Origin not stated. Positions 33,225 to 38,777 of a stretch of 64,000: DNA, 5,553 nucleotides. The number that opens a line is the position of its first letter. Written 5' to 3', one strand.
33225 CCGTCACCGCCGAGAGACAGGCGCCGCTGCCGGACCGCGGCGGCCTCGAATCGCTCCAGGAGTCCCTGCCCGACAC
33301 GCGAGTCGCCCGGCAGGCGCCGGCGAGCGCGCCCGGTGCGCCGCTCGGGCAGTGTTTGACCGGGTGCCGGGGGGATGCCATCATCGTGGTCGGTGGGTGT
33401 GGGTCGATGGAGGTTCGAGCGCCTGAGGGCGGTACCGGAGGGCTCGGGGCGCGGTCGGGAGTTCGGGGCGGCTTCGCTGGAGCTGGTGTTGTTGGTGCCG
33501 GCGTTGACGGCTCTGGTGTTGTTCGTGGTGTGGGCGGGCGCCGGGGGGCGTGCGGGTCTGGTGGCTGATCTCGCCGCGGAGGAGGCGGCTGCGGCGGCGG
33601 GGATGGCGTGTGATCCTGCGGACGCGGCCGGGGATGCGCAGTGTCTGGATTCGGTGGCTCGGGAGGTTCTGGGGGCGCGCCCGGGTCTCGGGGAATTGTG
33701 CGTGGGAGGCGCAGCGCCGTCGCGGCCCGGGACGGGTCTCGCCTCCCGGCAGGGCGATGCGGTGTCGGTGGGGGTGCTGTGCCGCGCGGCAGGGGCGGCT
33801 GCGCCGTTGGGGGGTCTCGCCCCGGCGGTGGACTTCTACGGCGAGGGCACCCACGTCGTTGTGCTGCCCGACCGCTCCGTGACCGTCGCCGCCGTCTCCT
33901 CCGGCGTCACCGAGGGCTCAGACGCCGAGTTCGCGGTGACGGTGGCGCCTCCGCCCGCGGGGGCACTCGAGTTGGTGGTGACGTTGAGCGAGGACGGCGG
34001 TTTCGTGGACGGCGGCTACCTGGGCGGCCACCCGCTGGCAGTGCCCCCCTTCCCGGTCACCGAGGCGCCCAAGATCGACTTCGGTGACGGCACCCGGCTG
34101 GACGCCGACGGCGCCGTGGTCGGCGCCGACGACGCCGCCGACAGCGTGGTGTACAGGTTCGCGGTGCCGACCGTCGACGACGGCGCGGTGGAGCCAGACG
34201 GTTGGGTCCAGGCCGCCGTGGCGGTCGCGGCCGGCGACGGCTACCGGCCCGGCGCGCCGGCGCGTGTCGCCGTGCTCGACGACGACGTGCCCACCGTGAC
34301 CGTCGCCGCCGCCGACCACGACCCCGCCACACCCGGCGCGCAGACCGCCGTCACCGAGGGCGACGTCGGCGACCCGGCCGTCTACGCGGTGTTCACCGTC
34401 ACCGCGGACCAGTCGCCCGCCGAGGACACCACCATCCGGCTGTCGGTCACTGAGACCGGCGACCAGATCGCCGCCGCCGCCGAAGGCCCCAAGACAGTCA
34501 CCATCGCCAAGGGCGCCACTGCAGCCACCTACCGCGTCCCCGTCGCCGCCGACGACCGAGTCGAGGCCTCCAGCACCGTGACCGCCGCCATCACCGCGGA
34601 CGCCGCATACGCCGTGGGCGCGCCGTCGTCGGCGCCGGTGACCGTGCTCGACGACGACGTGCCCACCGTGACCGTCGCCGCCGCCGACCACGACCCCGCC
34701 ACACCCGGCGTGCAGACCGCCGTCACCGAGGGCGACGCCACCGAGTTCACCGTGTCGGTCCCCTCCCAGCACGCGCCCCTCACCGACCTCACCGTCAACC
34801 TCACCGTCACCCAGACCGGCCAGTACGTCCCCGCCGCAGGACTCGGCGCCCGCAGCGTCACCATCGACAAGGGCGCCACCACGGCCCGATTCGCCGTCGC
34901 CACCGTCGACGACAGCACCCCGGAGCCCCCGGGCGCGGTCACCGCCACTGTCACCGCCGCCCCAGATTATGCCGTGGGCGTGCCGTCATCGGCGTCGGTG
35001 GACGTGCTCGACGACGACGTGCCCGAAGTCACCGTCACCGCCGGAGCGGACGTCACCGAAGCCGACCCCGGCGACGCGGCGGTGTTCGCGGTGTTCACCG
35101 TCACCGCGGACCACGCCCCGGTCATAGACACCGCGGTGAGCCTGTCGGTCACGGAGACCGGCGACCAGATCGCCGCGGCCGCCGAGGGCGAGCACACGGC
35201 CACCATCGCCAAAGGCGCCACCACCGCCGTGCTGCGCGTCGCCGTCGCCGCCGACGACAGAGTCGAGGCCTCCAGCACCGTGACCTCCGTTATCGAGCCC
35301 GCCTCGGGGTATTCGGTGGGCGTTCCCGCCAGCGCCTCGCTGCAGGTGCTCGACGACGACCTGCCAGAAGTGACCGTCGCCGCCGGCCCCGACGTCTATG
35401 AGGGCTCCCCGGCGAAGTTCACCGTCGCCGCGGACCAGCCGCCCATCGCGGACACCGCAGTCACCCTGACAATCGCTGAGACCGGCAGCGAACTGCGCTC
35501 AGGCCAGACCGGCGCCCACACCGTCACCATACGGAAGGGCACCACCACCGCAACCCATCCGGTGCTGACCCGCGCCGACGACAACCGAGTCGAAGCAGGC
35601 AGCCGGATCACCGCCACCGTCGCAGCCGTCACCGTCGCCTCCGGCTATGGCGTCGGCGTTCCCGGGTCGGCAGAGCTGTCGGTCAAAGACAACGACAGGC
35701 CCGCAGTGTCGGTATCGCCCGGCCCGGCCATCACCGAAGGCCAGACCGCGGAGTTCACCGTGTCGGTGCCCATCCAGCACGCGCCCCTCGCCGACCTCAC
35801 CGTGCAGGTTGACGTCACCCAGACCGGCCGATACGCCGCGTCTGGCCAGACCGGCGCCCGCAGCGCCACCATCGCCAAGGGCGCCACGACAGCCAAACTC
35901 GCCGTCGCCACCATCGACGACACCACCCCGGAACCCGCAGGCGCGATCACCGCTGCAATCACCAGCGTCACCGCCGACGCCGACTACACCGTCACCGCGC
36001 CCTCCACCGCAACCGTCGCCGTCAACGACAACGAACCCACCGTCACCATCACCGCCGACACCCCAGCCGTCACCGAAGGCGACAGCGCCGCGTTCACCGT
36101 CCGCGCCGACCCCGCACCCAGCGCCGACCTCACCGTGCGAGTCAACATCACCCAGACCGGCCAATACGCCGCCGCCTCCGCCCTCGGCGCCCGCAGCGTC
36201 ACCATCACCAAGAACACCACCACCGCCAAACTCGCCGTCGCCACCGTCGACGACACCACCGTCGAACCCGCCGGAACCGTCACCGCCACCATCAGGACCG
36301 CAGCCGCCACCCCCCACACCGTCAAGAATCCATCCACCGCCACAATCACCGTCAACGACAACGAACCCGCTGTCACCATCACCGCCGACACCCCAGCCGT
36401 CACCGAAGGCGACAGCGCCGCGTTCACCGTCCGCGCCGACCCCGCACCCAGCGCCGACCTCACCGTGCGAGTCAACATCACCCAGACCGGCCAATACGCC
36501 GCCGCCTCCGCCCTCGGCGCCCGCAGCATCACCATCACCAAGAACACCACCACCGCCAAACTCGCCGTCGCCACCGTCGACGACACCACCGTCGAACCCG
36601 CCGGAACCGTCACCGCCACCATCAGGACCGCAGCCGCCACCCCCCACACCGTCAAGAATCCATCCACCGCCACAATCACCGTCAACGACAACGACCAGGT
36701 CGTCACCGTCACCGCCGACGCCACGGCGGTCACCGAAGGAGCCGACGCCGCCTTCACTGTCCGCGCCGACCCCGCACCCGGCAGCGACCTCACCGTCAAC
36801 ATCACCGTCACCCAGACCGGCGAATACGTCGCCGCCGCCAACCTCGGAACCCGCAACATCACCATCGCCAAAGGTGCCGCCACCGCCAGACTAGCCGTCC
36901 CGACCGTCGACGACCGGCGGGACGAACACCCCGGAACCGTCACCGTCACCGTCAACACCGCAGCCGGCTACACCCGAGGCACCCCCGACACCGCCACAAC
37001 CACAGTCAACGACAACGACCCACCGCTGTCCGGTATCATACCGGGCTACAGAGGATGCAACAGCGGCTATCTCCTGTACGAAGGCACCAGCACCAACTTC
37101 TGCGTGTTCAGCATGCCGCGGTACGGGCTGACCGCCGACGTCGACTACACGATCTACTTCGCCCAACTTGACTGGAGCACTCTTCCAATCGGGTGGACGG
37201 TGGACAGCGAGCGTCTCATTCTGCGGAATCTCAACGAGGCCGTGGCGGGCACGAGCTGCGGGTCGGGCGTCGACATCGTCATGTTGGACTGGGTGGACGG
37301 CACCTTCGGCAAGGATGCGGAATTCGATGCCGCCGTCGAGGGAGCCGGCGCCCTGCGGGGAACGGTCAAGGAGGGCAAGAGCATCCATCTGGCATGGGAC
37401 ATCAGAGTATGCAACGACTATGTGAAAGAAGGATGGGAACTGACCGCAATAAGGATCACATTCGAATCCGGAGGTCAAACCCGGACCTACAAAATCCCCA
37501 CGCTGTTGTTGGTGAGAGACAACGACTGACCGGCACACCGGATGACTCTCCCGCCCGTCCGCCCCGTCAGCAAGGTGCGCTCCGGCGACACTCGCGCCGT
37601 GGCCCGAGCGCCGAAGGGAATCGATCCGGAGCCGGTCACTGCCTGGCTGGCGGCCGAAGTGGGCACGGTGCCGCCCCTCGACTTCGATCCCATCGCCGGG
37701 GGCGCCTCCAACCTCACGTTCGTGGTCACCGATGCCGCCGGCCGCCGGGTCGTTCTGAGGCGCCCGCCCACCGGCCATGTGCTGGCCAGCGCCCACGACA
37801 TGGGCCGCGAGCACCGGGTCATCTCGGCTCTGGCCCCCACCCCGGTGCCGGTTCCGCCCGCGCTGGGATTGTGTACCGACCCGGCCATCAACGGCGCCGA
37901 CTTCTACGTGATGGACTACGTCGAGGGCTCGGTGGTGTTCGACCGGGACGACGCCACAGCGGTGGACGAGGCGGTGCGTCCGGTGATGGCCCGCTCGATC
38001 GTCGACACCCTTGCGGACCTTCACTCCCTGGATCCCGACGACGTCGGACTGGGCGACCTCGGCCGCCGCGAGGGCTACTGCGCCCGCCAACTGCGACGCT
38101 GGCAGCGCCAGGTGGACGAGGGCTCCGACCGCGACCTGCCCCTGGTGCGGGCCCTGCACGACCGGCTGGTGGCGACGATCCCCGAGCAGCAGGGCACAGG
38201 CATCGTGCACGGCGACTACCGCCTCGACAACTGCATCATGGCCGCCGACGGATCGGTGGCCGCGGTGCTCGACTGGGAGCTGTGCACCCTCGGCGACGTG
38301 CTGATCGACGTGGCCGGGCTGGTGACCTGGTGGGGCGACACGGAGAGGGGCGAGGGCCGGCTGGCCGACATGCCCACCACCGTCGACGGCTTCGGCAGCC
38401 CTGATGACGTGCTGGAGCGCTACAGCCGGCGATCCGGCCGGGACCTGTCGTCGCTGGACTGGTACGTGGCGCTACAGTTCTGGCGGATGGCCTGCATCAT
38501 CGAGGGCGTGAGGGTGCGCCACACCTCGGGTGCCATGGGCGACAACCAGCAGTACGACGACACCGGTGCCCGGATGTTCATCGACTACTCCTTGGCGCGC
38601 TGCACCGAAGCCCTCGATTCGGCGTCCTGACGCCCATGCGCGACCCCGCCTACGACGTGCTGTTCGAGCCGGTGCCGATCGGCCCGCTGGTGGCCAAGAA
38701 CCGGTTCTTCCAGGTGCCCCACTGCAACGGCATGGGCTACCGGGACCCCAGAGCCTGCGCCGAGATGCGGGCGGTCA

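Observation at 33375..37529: A 1,384-aa protein joining a TadE-type pseudopilin leader to nine Calx-beta-like modules, with no tad locus nearby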

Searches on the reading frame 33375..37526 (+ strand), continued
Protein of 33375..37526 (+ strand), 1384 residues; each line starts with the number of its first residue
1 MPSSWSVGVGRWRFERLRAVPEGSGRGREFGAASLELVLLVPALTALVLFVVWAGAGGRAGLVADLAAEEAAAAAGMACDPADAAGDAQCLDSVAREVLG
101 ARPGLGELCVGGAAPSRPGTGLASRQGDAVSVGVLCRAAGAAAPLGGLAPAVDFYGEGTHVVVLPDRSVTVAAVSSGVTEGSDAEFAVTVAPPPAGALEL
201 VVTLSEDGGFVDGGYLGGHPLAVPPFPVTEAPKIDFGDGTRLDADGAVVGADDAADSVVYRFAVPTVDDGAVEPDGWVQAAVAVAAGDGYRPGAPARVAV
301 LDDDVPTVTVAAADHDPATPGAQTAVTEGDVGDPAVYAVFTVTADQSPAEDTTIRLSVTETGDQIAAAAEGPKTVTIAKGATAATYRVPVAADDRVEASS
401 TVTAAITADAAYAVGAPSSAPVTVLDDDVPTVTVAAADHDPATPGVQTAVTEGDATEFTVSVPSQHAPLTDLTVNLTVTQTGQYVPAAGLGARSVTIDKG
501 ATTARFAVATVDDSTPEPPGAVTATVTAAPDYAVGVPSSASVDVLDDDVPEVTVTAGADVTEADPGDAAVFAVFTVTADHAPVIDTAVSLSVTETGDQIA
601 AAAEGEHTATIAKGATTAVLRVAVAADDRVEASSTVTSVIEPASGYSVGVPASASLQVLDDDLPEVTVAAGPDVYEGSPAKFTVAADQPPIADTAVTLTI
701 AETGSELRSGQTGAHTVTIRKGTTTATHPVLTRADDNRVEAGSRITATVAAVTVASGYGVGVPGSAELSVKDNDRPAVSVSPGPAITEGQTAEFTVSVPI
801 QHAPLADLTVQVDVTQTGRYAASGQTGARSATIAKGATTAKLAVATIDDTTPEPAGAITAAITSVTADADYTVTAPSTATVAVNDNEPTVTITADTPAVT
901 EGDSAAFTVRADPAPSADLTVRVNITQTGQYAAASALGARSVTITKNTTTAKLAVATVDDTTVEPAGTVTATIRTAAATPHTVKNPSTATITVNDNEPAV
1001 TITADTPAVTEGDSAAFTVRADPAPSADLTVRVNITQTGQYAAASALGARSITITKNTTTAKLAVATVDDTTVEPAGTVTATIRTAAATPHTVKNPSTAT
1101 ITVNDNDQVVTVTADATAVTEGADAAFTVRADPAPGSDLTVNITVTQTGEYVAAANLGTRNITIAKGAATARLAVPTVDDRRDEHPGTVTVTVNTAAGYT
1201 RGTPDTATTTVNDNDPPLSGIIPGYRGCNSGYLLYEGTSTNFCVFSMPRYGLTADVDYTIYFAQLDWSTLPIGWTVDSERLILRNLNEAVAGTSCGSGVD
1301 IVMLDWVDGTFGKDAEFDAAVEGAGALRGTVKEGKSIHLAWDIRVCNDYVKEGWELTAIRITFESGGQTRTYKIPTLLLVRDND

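Call 59: find_encoding_contigs(protein=P0289, flank=10000, max_places=4)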
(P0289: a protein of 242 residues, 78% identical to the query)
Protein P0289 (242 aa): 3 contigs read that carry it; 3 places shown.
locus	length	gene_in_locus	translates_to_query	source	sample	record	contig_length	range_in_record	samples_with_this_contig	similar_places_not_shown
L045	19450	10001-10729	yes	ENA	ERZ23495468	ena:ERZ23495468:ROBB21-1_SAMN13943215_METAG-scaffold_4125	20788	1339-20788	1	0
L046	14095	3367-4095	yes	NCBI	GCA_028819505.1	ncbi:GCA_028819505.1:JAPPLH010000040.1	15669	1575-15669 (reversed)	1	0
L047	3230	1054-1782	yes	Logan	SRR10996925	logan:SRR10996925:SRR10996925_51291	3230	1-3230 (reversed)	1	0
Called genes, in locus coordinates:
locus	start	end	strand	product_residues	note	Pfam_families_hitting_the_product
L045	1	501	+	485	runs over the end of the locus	PF00437:T2SSE, PF13191:AAA_16 (faint)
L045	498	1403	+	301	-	-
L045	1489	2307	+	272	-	PF00482:T2SSF (faint)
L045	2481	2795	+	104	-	-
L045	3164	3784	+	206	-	-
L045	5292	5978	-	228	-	-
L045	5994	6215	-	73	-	-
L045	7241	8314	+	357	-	-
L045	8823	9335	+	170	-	-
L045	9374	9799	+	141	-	-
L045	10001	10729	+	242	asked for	PF01478:Peptidase_A24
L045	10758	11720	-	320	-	PF03445:DUF294 (faint), PF01909:NTP_transf_2, PF18765:Polbeta (weak)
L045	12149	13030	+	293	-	PF01909:NTP_transf_2 (weak), PF18765:Polbeta (weak)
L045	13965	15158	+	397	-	PF00698:Acyl_transf_1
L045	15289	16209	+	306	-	PF22691:Thiolase_C_1 (faint), PF08545:ACP_syn_III, PF08541:ACP_syn_III_C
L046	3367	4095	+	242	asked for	PF01478:Peptidase_A24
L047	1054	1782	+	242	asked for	PF01478:Peptidase_A24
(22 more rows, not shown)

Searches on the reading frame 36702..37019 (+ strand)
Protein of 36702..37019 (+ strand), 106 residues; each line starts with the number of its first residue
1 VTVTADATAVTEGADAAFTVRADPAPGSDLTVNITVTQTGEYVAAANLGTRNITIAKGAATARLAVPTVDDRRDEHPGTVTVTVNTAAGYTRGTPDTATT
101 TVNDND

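Call 63: search_solved_structures(query=A3, max_evalue=1, show_alignments=2)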
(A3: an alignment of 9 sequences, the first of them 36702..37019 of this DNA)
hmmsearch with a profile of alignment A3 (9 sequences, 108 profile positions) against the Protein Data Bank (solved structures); distinct sequences matched with E-value up to 1: 0.

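Call 64: search_protein_families(library=pfam, alignment_id=A3, max_evalue=1)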
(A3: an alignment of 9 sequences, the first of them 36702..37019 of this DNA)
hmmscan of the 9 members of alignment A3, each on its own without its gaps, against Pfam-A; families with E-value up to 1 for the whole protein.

A. member 1, window:36702-37019:+ (106 aa): 1 family
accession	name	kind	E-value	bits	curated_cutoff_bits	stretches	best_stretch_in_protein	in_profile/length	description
PF20579.4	LapA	-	0.00099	19.9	27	1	1-104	3-98/99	LapA domain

B. families by the number of members that match (of 9 scanned): 6 families
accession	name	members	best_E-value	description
PF20579.4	LapA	6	0.00051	LapA domain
PF20745.2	TSP_Ig-like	2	0.14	Tailspike protein-like, Ig-like domain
PF03160.20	Calx-beta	1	0.022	Calx-beta domain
PF09048.16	Cro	1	0.12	Cro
PF21511.2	SidD_cat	1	0.29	SidD, catalytic domain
PF16115.10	DUF4831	1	0.37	Domain of unknown function (DUF4831)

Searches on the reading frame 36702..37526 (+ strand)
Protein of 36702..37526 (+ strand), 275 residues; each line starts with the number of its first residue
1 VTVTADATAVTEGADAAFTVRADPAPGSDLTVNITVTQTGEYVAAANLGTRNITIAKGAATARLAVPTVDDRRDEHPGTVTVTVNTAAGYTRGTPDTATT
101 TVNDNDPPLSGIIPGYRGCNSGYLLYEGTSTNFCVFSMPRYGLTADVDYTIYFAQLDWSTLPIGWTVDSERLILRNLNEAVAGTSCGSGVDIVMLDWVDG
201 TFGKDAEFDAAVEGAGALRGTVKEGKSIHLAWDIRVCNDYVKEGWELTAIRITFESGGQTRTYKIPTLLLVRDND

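Call 78: predict_structure(alignment_id=A5)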
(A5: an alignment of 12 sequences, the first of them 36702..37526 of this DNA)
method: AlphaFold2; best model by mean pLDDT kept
length: 275 residues; sequences in the alignment: 12
mean_pLDDT: 66.4   pTM: 0.54
mean pLDDT of the five models: 66.4, 65.0, 64.7, 57.7, 52.8
residues with pLDDT >= 90: 89; 70-90: 34; 50-70: 63; < 50: 89
segments of 3 or more residues with pLDDT < 50: 115-133, 156-215, 243-245, 271-275
pLDDT, mean of each block of 10 residues (from residue 1): 98 97 96 96 94 97 96 84 90 96 81 49 42 49 66 51 29 31 36 34 33 52 64 54 54 74 61 44
secondary structure, 60 per line:
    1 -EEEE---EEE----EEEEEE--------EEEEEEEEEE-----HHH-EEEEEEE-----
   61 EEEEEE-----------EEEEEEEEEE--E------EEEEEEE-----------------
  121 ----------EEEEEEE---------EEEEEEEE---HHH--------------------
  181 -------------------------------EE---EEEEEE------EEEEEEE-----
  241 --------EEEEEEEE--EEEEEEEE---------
elements in order: E2-5 E9-11 E16-21 E30-39 E49-55 E61-66 E78-87 E97-103 E131-137 E147-154 E217-222 E229-235 E249-256 E259-266

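Call 80: fold_search(model_id=the predicted structure, library=pdb)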
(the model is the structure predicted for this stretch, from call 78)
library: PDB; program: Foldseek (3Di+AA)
matches with E <= 10: 1838; with E <= 0.001: 177
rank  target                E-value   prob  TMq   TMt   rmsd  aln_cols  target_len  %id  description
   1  3rb5_B                6.4e-08  1.00  0.31  0.34  13.9       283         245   12  Crystal structure of calcium binding domain CBD12 of CALX1.1 (released 2011-11-02)
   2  3us9                  2.0e-07  1.00  0.33  0.36  12.2       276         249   13  Crystal Structure of the NCX1 Intracellular Tandem Calcium Binding Domains(CBD12) (released 2012-07-11)
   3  3rb7_A                2.5e-07  1.00  0.34  0.37  12.4       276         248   12  Crystal structure of CBD12 from CALX1.2 (released 2011-11-02)
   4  8sgj_A                2.9e-07  1.00  0.33  0.14  11.4       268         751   13  Cryo-EM structure of human NCX1 in apo inactivated state (released 2023-10-11)
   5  8sgt_A                7.8e-07  1.00  0.31  0.14  11.3       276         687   12  Cryo-EM structure of human NCX1 in Ca2+ bound, activated state (group II in the presence of 0.5 mM Ca2+) (released 2023-10-11)
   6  3rb7_E                9.7e-07  1.00  0.32  0.35  13.2       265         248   15  Crystal structure of CBD12 from CALX1.2 (released 2011-11-02)
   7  3rb7_B                1.1e-06  1.00  0.32  0.36  12.4       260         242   14  Crystal structure of CBD12 from CALX1.2 (released 2011-11-02)
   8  8jp0                  3.0e-06  1.00  0.34  0.14  11.9       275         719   12  structure of human sodium-calciumexchanger NCX1 (released 2024-01-03)
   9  3rb7_G                4.0e-06  1.00  0.33  0.37  12.6       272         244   12  Crystal structure of CBD12 from CALX1.2 (released 2011-11-02)
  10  9iv8                  4.2e-06  1.00  0.31  0.13  11.3       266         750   12  Cryo-EM structure of human NCX1 in PIP2 diC8 bound state (released 2025-03-19)
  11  3rb5_A                4.7e-06  1.00  0.34  0.39  12.4       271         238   12  Crystal structure of calcium binding domain CBD12 of CALX1.1 (released 2011-11-02)
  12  9sv8_C                1.1e-05  1.00  0.25  0.21  24.4       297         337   12  Herpes simplex virus 2 delta28-73 glycoprotein C ectodomain in complex with C3b (released 2025-12-10)
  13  8cs9_X                2.0e-05  1.00  0.24  0.12  12.1       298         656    7  Composite reconstruction of Class 1 of the erythrocyte ankyrin-1 complex (released 2022-07-20)
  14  9ijj_O                5.7e-05  1.00  0.24  0.08  11.0       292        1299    8  In situ structure of the central apparatus in mouse sperm axoneme. (released 2025-06-04)
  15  3gin_B                6.4e-05  1.00  0.32  0.67   3.7       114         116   17  Crystal structure of E454K-CBD1 (released 2009-04-21)
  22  2dpk                  9.3e-05  1.00  0.32  0.66   3.6       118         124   18  The Crystal Structure of the Primary Ca2+ Sensor of the Na+/Ca2+ Exchanger (released 2006-06-13)
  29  3fq4_B                1.4e-04  1.00  0.31  0.66   4.1       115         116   16  Crystal structure of the Calx-beta domain of integrin beta4 (released 2009-06-23)
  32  3fq4_A                1.6e-04  1.00  0.31  0.70   3.6       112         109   19  Crystal structure of the Calx-beta domain of integrin beta4 (released 2009-06-23)
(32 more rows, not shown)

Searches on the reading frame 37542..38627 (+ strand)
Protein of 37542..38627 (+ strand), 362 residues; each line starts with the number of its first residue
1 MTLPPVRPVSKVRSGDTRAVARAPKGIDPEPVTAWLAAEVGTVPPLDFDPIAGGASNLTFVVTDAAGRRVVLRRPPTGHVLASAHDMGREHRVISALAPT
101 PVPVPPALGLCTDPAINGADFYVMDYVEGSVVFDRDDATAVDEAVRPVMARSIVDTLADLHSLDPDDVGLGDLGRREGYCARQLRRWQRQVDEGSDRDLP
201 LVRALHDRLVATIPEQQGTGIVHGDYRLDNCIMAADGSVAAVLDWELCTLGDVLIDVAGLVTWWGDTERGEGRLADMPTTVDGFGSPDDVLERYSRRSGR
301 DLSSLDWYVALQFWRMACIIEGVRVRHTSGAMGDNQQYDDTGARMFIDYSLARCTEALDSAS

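Call 8: search_protein_families(library=pfam, proteins=[window:37542-38627:+], max_evalue=0.001)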
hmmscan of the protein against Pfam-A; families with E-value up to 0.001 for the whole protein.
window:37542-38627:+ (362 aa): 1 family
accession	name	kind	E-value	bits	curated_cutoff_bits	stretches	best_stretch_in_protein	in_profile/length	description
PF01636.29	APH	-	1.8e-49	169.1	23.2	1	49-271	3-220/239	Phosphotransferase enzyme family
